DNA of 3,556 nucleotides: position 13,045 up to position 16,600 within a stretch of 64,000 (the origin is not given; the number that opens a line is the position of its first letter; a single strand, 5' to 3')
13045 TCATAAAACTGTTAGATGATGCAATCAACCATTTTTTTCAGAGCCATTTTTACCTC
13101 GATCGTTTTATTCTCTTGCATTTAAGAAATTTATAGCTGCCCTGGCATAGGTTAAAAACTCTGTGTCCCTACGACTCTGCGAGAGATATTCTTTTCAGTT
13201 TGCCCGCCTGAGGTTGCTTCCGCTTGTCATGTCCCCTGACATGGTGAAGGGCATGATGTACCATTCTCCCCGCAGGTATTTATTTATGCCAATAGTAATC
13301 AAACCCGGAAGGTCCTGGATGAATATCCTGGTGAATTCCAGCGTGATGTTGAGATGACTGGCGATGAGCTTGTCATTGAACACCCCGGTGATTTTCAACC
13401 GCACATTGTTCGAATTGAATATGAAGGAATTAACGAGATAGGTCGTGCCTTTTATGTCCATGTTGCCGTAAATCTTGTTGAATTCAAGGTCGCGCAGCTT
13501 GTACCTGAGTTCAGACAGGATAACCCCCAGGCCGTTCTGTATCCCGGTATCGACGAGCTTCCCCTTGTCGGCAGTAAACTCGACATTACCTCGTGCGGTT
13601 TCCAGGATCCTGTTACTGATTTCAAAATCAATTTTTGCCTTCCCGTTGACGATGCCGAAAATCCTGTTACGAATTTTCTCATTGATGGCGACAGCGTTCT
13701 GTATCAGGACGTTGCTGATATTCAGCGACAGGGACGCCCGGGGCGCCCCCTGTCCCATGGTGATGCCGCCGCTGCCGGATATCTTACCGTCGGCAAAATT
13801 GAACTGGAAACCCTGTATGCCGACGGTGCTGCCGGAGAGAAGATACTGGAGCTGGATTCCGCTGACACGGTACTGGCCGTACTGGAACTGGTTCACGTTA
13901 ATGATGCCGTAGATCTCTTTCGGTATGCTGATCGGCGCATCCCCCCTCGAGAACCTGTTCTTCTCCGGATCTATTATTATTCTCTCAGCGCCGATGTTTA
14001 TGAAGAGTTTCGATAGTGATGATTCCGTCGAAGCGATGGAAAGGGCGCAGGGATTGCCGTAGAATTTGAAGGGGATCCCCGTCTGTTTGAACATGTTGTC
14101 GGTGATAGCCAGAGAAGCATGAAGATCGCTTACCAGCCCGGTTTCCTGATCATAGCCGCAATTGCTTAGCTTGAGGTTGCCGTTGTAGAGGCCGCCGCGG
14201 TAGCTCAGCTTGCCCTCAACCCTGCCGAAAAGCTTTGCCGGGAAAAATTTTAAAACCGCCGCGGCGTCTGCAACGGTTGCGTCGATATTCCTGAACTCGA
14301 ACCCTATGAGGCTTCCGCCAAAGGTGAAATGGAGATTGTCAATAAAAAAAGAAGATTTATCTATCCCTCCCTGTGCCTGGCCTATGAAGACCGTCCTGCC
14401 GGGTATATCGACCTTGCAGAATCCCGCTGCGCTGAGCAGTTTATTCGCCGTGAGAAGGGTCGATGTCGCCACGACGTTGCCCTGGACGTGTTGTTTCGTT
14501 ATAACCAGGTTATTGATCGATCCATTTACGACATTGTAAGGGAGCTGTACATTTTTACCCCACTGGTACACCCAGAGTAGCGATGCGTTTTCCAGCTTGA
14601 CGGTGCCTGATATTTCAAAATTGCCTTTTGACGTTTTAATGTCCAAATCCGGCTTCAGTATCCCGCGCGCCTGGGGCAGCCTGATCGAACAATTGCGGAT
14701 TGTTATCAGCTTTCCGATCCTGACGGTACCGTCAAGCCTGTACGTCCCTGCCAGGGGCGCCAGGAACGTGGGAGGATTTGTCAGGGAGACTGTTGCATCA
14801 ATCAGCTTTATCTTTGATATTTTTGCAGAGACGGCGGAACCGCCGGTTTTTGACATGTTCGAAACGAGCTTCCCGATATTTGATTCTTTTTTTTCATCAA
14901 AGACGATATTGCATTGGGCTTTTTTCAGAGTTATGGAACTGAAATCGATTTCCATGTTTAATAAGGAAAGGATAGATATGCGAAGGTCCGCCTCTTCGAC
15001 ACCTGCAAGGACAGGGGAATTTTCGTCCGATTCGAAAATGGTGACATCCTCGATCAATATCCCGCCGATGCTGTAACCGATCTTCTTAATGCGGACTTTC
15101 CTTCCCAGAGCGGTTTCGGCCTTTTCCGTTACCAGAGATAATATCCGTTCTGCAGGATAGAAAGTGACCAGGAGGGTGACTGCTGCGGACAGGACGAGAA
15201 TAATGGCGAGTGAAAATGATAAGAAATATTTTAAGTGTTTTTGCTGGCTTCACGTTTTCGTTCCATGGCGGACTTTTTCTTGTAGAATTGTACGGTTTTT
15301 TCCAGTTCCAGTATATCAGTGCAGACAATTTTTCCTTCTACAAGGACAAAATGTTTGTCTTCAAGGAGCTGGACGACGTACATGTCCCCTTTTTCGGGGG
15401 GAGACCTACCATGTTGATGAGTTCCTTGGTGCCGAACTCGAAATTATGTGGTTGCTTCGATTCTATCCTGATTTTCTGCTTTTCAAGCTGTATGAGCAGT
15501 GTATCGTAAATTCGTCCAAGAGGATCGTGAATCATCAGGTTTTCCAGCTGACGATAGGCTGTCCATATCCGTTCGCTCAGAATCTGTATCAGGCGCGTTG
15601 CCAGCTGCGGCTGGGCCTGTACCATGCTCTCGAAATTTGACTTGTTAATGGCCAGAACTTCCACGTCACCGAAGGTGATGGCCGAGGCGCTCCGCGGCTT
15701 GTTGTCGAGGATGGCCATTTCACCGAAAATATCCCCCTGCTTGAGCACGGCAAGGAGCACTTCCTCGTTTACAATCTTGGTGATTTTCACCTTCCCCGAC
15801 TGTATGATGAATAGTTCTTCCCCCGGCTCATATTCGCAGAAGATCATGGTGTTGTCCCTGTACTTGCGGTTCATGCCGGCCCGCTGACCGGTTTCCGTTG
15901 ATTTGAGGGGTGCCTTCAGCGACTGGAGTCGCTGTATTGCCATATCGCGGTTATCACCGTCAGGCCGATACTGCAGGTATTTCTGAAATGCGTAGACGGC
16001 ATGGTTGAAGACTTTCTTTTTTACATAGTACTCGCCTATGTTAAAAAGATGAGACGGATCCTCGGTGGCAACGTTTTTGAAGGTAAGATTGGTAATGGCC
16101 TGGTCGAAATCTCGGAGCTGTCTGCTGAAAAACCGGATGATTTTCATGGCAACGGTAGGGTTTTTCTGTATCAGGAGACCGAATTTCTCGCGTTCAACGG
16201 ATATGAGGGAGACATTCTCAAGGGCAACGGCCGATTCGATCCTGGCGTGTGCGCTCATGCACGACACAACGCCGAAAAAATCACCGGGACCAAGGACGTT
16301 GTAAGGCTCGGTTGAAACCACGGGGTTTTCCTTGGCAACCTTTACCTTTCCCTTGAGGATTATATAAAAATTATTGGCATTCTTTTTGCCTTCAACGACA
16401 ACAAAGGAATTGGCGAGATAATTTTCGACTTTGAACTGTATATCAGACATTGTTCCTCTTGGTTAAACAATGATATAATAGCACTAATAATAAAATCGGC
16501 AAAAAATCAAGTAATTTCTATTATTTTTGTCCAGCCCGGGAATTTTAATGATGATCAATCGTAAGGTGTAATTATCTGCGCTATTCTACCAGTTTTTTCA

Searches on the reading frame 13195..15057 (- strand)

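Call 52: search_protein_families(library=pfam, proteins=[window:13195-15057:-], max_evalue=0.001)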
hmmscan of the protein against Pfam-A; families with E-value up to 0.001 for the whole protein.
window:13195-15057:- (620 aa): 3 families
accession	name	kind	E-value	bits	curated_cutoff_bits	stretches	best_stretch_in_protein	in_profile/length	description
PF05359.17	DUF748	-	2.6e-06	26.2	50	1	2-161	72-229/1037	Domain of Unknown Function (DUF748)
PF05170.20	AsmA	-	1.6e-05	24.4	29.8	1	3-83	69-162/607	AsmA family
PF13116.12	YhdP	-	3.2e-05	22.5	46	0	386-577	968-1172/1224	YhdP protein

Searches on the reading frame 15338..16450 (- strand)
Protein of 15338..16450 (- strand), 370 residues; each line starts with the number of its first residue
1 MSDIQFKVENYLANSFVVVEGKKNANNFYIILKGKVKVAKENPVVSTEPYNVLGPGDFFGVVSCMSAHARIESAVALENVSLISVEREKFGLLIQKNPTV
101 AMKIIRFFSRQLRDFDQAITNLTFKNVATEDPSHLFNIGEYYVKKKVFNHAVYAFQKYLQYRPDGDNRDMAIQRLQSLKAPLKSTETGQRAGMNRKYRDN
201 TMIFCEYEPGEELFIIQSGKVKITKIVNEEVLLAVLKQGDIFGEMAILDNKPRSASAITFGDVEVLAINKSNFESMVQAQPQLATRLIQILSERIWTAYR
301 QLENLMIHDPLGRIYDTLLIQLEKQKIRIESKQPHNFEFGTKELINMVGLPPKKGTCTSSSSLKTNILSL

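Call 52: search_protein_families(library=pfam, proteins=[window:15338-16450:-], max_evalue=0.001)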
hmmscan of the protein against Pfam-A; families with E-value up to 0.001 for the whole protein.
window:15338-16450:- (370 aa): 1 family
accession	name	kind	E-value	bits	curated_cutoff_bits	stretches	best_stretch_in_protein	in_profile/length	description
PF00027.35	cNMP_binding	-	7.7e-42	141.6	27.5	2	195-279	2-88/89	Cyclic nucleotide-binding domain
